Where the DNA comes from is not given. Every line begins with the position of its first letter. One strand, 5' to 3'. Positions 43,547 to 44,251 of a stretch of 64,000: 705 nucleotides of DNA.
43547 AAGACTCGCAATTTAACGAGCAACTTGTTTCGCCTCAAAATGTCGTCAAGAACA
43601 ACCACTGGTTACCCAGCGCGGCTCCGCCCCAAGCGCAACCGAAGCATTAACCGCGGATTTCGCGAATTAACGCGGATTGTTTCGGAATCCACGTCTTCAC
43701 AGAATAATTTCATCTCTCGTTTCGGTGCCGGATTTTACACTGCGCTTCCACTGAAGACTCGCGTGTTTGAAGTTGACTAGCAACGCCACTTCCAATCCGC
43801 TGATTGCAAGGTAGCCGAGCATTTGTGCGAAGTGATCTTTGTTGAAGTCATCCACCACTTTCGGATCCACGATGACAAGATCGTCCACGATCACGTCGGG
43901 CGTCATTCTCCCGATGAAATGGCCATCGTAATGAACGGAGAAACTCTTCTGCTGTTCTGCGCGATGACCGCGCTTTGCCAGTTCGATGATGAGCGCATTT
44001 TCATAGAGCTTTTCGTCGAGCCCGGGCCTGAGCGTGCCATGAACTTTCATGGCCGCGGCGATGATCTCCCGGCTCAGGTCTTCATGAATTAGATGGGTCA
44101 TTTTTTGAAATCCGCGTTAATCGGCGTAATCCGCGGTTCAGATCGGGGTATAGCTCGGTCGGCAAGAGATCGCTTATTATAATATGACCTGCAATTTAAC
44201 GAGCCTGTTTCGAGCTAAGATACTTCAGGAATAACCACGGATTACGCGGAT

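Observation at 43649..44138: GxxExxY nuclease-fold gene sits inside ~30-nt inverted repeats that are the same sequence family as three solo ~82-nt hairpins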

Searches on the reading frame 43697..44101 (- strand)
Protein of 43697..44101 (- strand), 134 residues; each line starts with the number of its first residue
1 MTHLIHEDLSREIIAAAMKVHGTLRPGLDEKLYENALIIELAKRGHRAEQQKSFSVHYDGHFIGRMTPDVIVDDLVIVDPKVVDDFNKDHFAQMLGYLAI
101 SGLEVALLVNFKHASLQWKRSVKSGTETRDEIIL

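Call 6: search_protein_families(library=ncbifam, proteins=[window:43697-44101:-], max_evalue=0.01)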
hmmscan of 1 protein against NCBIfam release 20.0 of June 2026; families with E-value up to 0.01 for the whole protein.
window:43697-44101:- (134 aa): 1 family
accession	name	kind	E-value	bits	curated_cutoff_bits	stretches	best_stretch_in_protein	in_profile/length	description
TIGR04256.1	GxxExxY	subfamily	1.9e-36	124.9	35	1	9-122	2-116/116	GxxExxY protein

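Call 7: search_protein_families(library=pfam, proteins=[window:43697-44101:-], max_evalue=0.01)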
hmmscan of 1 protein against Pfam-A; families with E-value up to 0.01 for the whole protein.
window:43697-44101:- (134 aa): 1 family
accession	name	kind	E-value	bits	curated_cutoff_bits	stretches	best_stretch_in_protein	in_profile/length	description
PF13366.12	PDDEXK_3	-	8.6e-34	116.8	22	1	8-120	2-116/117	PD-(D/E)XK nuclease superfamily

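Call 13: find_encoding_contigs(protein=window:43697-44101:-, flank=10000, max_places=6)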
Protein window:43697-44101:- (134 aa): no gene with exactly this product is on record in the collection.

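Call 17: find_homologous_proteins(query=window:43697-44101:-, max_evalue=1e-10)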
Query window:43697-44101:- (134 aa): 3361 proteins with E <= 1e-10 among 3368 candidates; the best 120 are listed.
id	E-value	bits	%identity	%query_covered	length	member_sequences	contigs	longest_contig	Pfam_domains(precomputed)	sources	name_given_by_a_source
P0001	8.0e-82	290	100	100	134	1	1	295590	PF13366.13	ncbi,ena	-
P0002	5.9e-81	287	99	100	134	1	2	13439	PF13366.13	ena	-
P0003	2.7e-80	285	99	100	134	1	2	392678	PF13366.13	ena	-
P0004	9.7e-80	283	98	100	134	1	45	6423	PF13366.13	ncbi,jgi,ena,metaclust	metaclust:\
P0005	1.0e-79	283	97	100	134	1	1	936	PF13366.13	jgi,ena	jgi:GxxExxY protein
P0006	7.4e-79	280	96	100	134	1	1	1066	PF13366.13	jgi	jgi:GxxExxY protein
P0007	4.8e-78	278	95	100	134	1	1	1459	PF13366.13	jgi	jgi:GxxExxY protein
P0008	5.1e-74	265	90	100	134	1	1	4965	PF13366.13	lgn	-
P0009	8.1e-74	264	90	100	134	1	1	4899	PF13366.13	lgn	-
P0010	1.4e-71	257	87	100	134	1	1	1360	PF13366.13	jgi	jgi:GxxExxY protein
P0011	2.1e-71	256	88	100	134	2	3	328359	PF13366.13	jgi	jgi:GxxExxY protein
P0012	3.4e-70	252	87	100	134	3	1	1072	PF13366.13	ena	-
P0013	1.1e-69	251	99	87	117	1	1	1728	PF13366.13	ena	-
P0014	2.8e-69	249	84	100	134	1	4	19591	PF13366.13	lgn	-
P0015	4.1e-69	249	86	100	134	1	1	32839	PF13366.13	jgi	jgi:GxxExxY protein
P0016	3.9e-68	246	84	98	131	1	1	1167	PF13366.13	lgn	-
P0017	5.6e-68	245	86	99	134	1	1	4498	PF13366.13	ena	-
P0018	8.8e-68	245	86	99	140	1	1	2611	PF13366.13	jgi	jgi:GxxExxY protein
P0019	1.6e-67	244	80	100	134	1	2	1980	PF13366.13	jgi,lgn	jgi:GxxExxY protein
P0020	2.9e-67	243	80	100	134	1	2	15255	PF13366.13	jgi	jgi:GxxExxY protein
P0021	4.3e-67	242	81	100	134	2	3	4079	PF13366.13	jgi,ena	-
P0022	5.8e-67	242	79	100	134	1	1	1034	PF13366.13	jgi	jgi:GxxExxY protein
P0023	8.1e-67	241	81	100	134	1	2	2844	PF13366.13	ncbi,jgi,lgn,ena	-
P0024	1.2e-66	241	79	100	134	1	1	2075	PF13366.13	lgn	-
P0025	2.9e-66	240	78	100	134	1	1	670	PF13366.13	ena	-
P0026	3.1e-66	240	81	100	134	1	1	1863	PF13366.13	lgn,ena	-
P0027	3.9e-66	239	79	100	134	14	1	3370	PF13366.13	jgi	jgi:GxxExxY protein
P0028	4.7e-66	239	82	98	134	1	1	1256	PF13366.13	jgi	jgi:GxxExxY protein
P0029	4.8e-66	239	80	99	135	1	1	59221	PF13366.13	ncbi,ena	-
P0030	5.0e-66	239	82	98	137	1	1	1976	PF13366.13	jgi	jgi:GxxExxY protein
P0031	5.3e-66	239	78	100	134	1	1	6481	PF13366.13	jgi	jgi:GxxExxY protein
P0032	1.0e-65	238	79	100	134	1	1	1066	PF13366.13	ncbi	-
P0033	1.0e-65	238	80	100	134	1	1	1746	PF13366.13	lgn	-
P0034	1.4e-65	237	78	100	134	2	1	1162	PF13366.13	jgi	jgi:GxxExxY protein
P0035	1.8e-65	237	98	84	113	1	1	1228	PF13366.13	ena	-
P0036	1.8e-65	237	78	100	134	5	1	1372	PF13366.13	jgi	-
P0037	2.1e-65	237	78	98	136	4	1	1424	PF13366.13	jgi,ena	-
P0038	2.3e-65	237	82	97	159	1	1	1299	PF13366.13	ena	-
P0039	3.0e-65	236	78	100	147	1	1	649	PF13366.13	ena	-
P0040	3.7e-65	236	78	100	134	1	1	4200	PF13366.13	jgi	jgi:GxxExxY protein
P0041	3.8e-65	236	78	100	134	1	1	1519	PF13366.13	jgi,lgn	jgi:GxxExxY protein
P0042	5.0e-65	236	77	100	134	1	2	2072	PF13366.13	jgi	jgi:GxxExxY protein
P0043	6.4e-65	235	83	96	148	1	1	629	PF13366.13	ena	-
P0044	6.6e-65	235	97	84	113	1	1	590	PF13366.13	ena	-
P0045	7.7e-65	235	78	100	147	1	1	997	PF13366.13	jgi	-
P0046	9.5e-65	235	81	100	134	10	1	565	PF13366.13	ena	-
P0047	1.0e-64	235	78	100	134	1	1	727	PF13366.13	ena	-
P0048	1.2e-64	234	79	100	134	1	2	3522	PF13366.13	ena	-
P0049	1.4e-64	234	78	100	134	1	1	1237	PF13366.13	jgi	jgi:GxxExxY protein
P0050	1.9e-64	234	78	100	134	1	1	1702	PF13366.13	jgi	jgi:GxxExxY protein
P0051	2.0e-64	234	81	97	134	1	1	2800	PF13366.13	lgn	-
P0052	2.9e-64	233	80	96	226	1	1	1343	PF13366.13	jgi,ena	-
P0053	3.6e-64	233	80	100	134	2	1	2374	PF13366.13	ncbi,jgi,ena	jgi:GxxExxY protein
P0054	3.6e-64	233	77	100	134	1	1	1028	PF13366.13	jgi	jgi:GxxExxY protein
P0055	6.9e-64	232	77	100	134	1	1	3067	PF13366.13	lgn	-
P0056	9.2e-64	232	77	100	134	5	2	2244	PF13366.13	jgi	jgi:GxxExxY protein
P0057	1.1e-63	231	78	99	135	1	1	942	PF13366.13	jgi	jgi:GxxExxY protein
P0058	1.1e-63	231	77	100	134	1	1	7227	PF13366.13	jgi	jgi:GxxExxY protein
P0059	1.4e-63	231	79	100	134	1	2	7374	PF13366.13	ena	-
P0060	1.5e-63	231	78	100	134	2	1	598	PF13366.13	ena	-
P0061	1.7e-63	231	78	100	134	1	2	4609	PF13366.13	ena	-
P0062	1.8e-63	231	78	100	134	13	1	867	PF13366.13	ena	-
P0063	2.2e-63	230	80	100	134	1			PF13366.13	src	-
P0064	2.6e-63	230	89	87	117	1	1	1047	PF13366.13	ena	-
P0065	2.6e-63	230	80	96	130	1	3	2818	PF13366.13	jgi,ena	jgi:GxxExxY protein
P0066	3.2e-63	230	75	100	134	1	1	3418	PF13366.13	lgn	-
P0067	5.1e-63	229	80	96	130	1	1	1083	PF13366.13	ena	-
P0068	6.9e-63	229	77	100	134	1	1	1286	PF13366.13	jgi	-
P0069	1.9e-62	227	79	99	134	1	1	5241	PF13366.13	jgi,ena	-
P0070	2.7e-62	227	77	100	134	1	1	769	PF13366.13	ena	-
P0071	2.8e-62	227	76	100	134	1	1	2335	PF13366.13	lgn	-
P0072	2.8e-62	227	79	96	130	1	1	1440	PF13366.13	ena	-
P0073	3.2e-62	227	78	97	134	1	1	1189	PF13366.13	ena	-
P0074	3.8e-62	226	78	100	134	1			PF13366.13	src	-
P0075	5.1e-62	226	78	100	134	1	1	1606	PF13366.13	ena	-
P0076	7.6e-62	225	76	100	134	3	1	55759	PF13366.13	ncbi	-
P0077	7.7e-62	225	77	100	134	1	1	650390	PF13366.13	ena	-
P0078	1.1e-61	225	76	100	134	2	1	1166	PF13366.13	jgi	jgi:GxxExxY protein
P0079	1.3e-61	225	78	100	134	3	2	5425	PF13366.13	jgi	jgi:GxxExxY protein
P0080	2.0e-61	224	77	95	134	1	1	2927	PF13366.13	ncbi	-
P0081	2.1e-61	224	76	100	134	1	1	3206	PF13366.13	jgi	jgi:GxxExxY protein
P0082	3.1e-61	223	81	96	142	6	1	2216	PF13366.13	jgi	jgi:GxxExxY protein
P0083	5.6e-61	223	75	100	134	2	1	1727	PF13366.13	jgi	jgi:GxxExxY protein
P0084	5.8e-61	223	74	96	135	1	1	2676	PF13366.13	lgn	-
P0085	8.7e-61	222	77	98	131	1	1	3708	PF13366.13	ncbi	ncbi:MAG: GxxExxY protein [Chthoniobacteraceae bacterium]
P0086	1.2e-60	222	72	98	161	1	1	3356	PF13366.13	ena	-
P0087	1.3e-60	221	78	96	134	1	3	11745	PF13366.13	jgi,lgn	jgi:GxxExxY protein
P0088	1.9e-60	221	77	100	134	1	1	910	PF13366.13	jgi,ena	-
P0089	2.4e-60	221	77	98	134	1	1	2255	PF13366.13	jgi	jgi:GxxExxY protein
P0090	2.5e-60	220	80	95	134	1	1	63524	PF13366.13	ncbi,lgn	-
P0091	7.7e-60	219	71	98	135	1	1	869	PF13366.13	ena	-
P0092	9.9e-60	219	73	96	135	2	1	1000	PF13366.13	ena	-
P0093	1.8e-59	218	76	100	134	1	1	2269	PF13366.13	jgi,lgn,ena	-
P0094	1.9e-59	218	79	93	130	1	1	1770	PF13366.13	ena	-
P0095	9.7e-59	215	85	86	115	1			PF13366.13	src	-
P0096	1.3e-58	215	87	84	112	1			PF13366.13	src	-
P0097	1.6e-57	211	80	87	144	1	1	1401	PF13366.13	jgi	-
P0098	6.5e-57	209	75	99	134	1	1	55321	PF13366.13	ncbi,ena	-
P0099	1.2e-56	209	76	92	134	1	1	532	PF13366.13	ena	-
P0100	1.3e-56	208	74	99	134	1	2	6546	PF13366.13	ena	-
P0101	1.6e-56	208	72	100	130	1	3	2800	PF13366.13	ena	-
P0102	2.8e-56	207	82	84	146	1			PF13366.13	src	-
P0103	2.9e-56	207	72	100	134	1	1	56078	PF13366.13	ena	-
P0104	1.4e-55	205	71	98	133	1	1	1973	PF13366.13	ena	-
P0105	4.0e-55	204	75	92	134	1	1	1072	PF13366.13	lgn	-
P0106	1.0e-54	202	82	84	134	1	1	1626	PF13366.13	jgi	jgi:GxxExxY protein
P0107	1.5e-54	202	72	95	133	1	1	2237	PF13366.13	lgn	-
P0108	2.0e-54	201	88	84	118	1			PF13366.13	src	-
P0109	2.1e-54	201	73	93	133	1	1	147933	PF13366.13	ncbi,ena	-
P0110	2.1e-54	201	69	100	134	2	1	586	PF13366.13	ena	-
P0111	2.2e-54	201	73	93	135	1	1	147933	PF13366.13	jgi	jgi:GxxExxY protein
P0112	3.3e-54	201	72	95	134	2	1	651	PF13366.13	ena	-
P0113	5.0e-54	200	72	95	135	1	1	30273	PF13366.13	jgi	jgi:GxxExxY protein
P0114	6.1e-54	200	73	93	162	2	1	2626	PF13366.13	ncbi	-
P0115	6.2e-54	200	72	95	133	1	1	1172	PF13366.13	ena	-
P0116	7.9e-54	199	67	99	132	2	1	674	PF13366.13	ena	-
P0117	1.6e-53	198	72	95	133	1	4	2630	PF13366.13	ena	-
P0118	2.0e-53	198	68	97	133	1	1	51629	PF13366.13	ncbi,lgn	-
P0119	2.2e-53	198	69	99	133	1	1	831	PF13366.13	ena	-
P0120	2.6e-53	198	67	99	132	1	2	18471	PF13366.13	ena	-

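Call 18: find_encoding_contigs(protein=P0001, flank=10000, max_places=3)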
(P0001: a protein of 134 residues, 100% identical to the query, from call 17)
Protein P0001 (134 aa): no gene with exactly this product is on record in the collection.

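Call 19: find_encoding_contigs(protein=P0003, flank=10000, max_places=3)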
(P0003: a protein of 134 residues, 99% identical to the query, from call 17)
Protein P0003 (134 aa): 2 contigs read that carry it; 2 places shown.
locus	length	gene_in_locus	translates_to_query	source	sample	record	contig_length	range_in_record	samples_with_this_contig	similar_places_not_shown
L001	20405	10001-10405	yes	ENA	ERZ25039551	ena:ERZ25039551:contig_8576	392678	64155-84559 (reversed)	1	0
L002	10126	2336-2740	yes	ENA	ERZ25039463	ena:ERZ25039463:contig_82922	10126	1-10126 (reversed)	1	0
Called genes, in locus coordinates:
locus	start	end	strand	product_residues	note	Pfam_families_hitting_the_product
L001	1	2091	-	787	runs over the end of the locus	-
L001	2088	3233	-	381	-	-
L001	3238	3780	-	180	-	-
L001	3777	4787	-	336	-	-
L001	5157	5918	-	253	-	PF02548:Pantoate_transf, PF13714:PEP_mutase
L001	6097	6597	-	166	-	PF01288:HPPK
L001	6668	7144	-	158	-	PF05173:DapB_C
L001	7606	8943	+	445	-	PF00211:Guanylate_cyc (weak)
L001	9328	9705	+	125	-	-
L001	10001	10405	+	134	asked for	PF13366:PDDEXK_3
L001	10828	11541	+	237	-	PF00211:Guanylate_cyc (weak)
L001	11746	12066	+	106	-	-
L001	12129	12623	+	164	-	PF13414:TPR_11 (weak)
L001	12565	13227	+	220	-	-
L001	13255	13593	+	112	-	-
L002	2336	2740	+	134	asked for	PF13366:PDDEXK_3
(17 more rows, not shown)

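Call 20: find_encoding_contigs(protein=P0011, flank=10000, max_places=3)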
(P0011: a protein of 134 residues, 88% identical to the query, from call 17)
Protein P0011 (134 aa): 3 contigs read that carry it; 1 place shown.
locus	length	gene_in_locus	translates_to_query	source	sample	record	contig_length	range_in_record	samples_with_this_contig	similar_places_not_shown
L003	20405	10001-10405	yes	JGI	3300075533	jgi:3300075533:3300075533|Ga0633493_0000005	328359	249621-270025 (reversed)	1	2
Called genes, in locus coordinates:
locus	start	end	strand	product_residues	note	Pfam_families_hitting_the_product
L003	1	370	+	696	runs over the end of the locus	PF00211:Guanylate_cyc (weak), PF13181:TPR_8 (faint), PF13414:TPR_11 (faint), PF13424:TPR_12 (faint), PF13428:TPR_14 (faint), PF14559:TPR_19 (faint), PF00515:TPR_1 (faint), PF07719:TPR_2 (faint), +3 more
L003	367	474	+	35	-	-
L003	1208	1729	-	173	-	PF18205:VPDSG-CTERM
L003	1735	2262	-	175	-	PF18205:VPDSG-CTERM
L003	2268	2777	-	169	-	PF18205:VPDSG-CTERM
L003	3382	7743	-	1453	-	PF20773:InhA-like_MAM (faint)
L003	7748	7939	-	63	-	-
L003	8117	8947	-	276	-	PF02625:XdhC_CoxI, PF13478:XdhC_C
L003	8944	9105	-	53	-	-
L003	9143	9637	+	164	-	PF09349:OHCU_decarbox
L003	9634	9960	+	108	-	PF00576:Transthyretin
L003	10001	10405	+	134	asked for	PF13366:PDDEXK_3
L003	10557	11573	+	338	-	PF03561:Allantoicase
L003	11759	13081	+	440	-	PF01979:Amidohydro_1, PF12890:DHOase, PF07969:Amidohydro_3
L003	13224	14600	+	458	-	PF22484:DUF6986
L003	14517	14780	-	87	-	-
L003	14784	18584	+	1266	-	PF00111:Fer2, PF01799:Fer2_2, PF00941:FAD_binding_5, PF03450:CO_deh_flav_C, PF01315:Ald_Xan_dh_C, PF02738:MoCoBD_1, PF20256:MoCoBD_2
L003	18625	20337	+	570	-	PF01979:Amidohydro_1, PF07969:Amidohydro_3 (faint), PF13382:Adenine_deam_C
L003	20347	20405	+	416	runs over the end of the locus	PF04389:Peptidase_M28, PF01546:Peptidase_M20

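Call 31: search_solved_structures(query=window:43700-44101:-, max_evalue=1, show_alignments=1)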
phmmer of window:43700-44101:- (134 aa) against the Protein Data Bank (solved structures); distinct sequences matched with E-value up to 1: 1.
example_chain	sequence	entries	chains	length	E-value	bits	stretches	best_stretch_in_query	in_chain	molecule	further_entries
1gq6_A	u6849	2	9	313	0.42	14.4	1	19-69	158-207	PROCLAVAMINATE AMIDINO HYDROLASE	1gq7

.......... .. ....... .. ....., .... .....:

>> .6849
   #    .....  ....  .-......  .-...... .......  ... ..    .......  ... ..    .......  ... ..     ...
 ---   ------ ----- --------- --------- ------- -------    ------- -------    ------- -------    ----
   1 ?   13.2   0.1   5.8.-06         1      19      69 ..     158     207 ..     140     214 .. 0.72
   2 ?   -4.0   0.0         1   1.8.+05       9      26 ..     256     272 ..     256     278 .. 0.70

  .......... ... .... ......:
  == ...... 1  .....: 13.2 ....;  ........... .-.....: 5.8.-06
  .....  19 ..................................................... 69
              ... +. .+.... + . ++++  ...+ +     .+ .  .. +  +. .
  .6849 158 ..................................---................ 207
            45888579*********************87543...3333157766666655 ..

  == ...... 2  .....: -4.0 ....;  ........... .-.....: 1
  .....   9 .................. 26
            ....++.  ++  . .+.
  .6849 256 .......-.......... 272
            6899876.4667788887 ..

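Call 33: find_related_loci(query=A1, collection=metagenome_contigs, flank=3000)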
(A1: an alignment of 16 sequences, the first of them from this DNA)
Query A1 (134 aa) in metagenome_contigs; peptide patterns used: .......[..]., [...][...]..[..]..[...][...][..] (x = any residue, [..] = any of these).
600 stretches matched a pattern (row limit reached: there are more); 499 encode a relative of the query (tblastn E <= 1e-3); the best 80 are kept; 79 distinct loci.
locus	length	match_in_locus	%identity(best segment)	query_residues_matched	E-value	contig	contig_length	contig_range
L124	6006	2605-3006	98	1-134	3e-86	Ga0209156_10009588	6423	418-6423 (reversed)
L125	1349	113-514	87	1-134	1e-81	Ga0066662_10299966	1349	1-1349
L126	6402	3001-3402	79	1-134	4e-73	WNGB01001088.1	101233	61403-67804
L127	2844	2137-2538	81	1-134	9e-74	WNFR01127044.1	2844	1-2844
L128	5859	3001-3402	78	1-134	8e-72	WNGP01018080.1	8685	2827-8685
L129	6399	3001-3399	77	2-134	2e-71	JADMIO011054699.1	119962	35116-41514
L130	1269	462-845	80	1-128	1e-75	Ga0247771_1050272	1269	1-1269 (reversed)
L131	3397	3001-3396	77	1-132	3e-70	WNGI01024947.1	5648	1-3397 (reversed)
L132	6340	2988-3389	78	1-134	5e-70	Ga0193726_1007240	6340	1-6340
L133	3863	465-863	79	1-133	1e-68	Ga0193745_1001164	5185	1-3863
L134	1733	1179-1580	76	1-134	1e-68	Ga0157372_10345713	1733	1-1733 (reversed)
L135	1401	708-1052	81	1-115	1e-66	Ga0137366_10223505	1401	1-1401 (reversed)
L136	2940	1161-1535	70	1-125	5e-59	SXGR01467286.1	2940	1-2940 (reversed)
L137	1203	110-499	66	1-130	7e-60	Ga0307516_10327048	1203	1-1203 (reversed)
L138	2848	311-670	69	4-123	6e-57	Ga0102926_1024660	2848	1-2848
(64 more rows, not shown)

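Call 34: find_related_loci(query=A1, collection=viral_contigs, flank=3000)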
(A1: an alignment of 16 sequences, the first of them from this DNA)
Query A1 (134 aa) in viral_contigs; peptide patterns used: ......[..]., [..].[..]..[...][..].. (x = any residue, [..] = any of these).
171 stretches matched a pattern, but none encodes a relative of the query by tblastn (E <= 1e-3).

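Call 48: search_dna_similar(query=window:43700-44101:-, collection=plasmids, mode=protein, max_evalue=0.00001, max_rows=40, rows=spread)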
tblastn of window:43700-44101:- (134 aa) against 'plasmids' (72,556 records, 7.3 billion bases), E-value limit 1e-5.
Records with a match: 2; places in all: 2; records where one place covers at least 80% of the query: 2.
Best place of each record, by identity: <60% 2.
By first word of the organism name: Fusobacteria 1; Persicobacter 1.
By predicted mobility (MOB-suite, as given by PLSDB): non-mobilizable 2.
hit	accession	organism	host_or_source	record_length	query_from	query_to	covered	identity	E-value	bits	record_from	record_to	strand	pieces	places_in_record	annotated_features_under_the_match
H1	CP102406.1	Fusobacteria bacterium ZRK30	pure culture,cold seep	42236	6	120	86%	39.1%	8e-14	74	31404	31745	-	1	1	GxxExxY protein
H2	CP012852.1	Persicobacter sp. JZB09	cell culture,soil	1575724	6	120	86%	34.8%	2e-9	61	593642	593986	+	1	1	none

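Call 49: predict_structure(alignment_id=A2)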
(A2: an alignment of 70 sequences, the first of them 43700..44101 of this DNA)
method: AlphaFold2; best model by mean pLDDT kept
length: 134 residues; sequences in the alignment: 70
mean_pLDDT: 88.3   pTM: 0.82
mean pLDDT of the five models: 88.3, 86.0, 81.5, 79.7, 67.5
residues with pLDDT >= 90: 94; 70-90: 26; 50-70: 5; < 50: 9
segments of 3 or more residues with pLDDT < 50: 126-134
pLDDT, mean of each block of 10 residues (from residue 1): 82 98 94 96 94 84 91 96 96 92 95 95 59 33
secondary structure, 60 per line:
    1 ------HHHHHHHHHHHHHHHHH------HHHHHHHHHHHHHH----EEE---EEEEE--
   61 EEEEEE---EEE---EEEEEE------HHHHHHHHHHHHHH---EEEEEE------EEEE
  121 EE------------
elements in order: H7-23 H30-43 E48-50 E54-58 E61-66 E70-72 E76-81 H88-101 E105-110 E117-122

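Call 51: get_annotated_region(hit=H1, flank=1500)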
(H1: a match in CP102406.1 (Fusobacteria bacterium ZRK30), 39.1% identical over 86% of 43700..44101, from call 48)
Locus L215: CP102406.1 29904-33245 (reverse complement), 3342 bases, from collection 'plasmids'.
description: Fusobacteria bacterium ZRK30 plasmid pZRK30-1, complete sequence
organism: Fusobacteria bacterium ZRK30 (NCBI taxid 2970471)
taxonomy: Bacteria; Fusobacteriota; ; ; ; ; Fusobacteria bacterium ZRK30
host: -; source: pure culture,cold seep; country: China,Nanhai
typing (MOB-suite, as given by PLSDB): non-mobilizable
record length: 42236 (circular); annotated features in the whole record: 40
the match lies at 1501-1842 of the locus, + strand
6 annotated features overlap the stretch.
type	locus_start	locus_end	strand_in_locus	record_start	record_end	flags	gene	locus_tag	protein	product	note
CDS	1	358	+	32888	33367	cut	-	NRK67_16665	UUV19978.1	hypothetical protein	-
CDS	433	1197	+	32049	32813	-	-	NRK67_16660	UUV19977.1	ATP-binding protein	-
CDS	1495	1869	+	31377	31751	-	-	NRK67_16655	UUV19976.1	GxxExxY protein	-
CDS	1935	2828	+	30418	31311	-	-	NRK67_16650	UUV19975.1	metal-dependent hydrolase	-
CDS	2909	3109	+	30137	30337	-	-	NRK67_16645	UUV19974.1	hypothetical protein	-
CDS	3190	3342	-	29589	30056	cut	-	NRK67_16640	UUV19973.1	hypothetical protein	-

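Call 52: get_annotated_region(hit=H2, flank=1500)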
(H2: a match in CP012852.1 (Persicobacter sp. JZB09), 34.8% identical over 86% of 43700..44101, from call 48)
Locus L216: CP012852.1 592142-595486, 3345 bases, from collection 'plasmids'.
description: Persicobacter sp. JZB09 plasmid JZB09-Plasmid1, complete sequence
organism: Persicobacter sp. JZB09 (NCBI taxid 1085624)
taxonomy: Bacteria; Bacteroidota; Cytophagia; Cytophagales; Persicobacteraceae; Persicobacter; Persicobacter sp. JZB09
host: -; source: cell culture,soil; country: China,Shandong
typing (MOB-suite, as given by PLSDB): non-mobilizable
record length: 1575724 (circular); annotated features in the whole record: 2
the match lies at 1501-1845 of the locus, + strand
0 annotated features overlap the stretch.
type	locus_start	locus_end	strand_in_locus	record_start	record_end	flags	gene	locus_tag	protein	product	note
